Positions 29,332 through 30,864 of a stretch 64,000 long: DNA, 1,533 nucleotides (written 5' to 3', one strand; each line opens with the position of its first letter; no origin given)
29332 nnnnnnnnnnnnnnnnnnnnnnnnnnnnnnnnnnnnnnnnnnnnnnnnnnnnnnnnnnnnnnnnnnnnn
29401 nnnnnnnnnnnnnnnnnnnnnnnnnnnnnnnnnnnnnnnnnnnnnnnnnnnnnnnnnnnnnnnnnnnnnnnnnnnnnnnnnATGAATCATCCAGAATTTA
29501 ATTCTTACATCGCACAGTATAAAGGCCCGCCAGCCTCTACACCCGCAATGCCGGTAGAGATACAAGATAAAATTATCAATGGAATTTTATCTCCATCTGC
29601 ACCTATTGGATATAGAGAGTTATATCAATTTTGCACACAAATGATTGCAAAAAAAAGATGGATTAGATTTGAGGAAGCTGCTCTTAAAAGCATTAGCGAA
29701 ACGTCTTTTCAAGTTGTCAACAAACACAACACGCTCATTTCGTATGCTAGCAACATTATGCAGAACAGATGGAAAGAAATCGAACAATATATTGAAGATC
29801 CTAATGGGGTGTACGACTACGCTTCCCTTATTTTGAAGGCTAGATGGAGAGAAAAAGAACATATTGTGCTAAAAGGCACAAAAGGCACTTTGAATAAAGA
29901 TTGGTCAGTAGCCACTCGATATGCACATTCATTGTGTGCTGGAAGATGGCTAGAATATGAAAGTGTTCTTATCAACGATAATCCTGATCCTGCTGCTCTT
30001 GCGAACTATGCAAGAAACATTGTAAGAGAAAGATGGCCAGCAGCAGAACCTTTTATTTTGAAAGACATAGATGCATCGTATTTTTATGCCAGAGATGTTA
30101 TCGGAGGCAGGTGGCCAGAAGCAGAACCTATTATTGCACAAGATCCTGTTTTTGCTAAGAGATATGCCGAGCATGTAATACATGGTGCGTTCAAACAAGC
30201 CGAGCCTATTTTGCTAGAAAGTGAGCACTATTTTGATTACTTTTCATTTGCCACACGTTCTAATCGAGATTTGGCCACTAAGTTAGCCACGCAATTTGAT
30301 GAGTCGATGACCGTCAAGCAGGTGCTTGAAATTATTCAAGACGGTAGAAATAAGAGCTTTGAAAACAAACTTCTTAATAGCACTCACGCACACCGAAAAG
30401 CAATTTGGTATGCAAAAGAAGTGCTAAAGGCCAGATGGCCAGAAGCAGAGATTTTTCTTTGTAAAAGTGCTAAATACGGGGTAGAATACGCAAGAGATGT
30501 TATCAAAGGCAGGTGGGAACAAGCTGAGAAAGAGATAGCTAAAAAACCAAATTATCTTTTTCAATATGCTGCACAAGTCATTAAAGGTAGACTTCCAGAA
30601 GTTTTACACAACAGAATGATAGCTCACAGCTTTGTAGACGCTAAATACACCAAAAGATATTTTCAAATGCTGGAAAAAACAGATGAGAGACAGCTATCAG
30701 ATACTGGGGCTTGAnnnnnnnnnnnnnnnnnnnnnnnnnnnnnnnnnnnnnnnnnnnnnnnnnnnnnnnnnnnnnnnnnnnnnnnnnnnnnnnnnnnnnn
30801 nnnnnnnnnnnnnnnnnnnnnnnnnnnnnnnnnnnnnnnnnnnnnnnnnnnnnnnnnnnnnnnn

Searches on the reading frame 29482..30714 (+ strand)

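Call 31: search_protein_families(library=phrogs, proteins=[window:29482-30714:+], max_evalue=0.01)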
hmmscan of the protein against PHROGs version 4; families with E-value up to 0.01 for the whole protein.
window:29482-30714:+ (410 aa): 1 family
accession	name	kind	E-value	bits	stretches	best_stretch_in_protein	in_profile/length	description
phrog_10517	-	head and packaging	0.002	18.7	0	276-317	8-47/207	terminase large subunit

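Call 32: search_protein_families(library=pfam, proteins=[window:29482-30714:+], max_evalue=0.01)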
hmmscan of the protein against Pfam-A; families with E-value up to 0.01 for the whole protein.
window:29482-30714:+ (410 aa): 0 families
